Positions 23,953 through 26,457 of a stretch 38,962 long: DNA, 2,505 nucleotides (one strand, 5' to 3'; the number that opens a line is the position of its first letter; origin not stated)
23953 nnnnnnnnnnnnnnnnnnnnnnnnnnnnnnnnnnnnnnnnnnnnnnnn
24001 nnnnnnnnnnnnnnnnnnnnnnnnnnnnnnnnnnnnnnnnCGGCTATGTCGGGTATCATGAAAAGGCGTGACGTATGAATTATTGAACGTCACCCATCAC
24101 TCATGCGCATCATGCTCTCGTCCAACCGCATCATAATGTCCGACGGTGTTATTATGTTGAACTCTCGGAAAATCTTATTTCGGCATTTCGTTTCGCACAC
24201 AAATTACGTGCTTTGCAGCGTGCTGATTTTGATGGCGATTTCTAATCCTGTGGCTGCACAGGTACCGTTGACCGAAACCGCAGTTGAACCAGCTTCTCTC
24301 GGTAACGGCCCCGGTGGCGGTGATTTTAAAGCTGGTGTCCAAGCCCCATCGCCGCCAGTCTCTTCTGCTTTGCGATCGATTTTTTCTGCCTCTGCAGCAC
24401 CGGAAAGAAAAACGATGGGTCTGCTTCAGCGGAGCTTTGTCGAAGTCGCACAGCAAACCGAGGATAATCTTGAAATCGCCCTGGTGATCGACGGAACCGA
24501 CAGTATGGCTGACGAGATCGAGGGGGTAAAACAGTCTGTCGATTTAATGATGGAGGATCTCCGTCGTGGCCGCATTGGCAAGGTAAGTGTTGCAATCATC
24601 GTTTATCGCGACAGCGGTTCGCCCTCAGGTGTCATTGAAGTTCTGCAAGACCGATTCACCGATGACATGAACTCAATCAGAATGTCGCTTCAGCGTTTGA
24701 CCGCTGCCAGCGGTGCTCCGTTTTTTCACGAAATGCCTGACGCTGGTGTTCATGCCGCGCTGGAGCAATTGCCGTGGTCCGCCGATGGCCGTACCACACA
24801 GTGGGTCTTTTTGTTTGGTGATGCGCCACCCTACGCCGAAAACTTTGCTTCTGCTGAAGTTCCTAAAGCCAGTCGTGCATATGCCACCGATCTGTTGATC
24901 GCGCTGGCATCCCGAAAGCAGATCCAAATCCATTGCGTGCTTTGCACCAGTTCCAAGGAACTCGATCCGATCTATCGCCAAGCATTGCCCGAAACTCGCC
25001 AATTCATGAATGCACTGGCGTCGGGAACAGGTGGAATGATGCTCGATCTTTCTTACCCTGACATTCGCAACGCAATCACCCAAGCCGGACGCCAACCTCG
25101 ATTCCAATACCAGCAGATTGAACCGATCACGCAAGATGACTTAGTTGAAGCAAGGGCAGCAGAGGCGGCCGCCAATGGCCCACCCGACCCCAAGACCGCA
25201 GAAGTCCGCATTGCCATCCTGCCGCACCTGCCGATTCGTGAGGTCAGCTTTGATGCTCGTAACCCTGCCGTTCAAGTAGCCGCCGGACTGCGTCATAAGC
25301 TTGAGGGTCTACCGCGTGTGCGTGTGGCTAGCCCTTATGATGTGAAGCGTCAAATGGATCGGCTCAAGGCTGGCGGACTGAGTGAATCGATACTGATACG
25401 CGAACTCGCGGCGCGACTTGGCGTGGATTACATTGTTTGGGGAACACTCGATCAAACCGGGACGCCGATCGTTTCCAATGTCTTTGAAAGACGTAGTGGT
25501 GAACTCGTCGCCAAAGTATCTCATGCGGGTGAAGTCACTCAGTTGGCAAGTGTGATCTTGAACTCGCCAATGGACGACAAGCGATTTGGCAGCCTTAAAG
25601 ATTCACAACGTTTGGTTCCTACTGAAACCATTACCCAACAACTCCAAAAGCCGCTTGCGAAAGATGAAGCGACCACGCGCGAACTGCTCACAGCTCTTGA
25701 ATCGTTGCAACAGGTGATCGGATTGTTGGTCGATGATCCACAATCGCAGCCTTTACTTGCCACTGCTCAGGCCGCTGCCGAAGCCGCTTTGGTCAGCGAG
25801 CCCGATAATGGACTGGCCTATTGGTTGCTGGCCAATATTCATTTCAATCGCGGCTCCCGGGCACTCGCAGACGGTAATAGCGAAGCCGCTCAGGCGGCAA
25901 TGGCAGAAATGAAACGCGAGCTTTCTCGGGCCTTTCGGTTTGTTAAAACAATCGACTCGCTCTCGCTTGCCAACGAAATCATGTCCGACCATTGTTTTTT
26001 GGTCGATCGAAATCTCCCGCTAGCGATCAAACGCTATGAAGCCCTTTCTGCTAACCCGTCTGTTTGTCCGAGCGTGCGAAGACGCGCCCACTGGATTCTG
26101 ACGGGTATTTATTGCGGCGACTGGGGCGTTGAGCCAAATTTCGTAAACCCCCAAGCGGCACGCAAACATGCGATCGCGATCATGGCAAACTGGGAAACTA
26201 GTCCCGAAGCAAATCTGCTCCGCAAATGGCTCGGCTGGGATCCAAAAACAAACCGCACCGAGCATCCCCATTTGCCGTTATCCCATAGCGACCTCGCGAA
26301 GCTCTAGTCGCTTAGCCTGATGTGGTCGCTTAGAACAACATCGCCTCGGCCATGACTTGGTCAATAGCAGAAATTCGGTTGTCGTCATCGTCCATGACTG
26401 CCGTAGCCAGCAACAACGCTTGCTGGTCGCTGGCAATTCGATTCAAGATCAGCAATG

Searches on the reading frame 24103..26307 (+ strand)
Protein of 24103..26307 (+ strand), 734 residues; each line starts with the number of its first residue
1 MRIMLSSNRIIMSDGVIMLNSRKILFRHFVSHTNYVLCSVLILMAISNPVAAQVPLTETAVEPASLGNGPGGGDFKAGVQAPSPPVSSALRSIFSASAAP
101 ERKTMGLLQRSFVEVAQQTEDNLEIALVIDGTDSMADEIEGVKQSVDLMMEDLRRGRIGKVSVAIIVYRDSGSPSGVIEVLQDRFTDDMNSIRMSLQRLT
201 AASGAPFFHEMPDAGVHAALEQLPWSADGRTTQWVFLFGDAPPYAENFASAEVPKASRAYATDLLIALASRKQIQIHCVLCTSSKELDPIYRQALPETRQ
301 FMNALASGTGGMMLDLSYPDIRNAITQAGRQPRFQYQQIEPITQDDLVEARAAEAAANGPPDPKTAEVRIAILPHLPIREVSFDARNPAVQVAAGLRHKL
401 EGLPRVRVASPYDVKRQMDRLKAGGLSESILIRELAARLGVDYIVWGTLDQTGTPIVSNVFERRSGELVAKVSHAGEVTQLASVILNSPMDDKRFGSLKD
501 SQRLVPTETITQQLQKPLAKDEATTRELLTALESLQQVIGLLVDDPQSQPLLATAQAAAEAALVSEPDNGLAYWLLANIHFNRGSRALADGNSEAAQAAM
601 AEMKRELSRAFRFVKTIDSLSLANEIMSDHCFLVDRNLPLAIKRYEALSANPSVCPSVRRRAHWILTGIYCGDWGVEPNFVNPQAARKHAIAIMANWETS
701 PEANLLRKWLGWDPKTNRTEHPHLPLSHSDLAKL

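Call 30: search_protein_families(library=pfam, proteins=[window:24103-26307:+], max_evalue=0.001)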
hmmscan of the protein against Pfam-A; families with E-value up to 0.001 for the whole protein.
window:24103-26307:+ (734 aa): 1 family
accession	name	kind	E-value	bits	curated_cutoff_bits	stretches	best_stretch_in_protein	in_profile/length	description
PF25106.1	VWA_4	-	4.2e-07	30.1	27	1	126-315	3-166/169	von Willebrand factor A domain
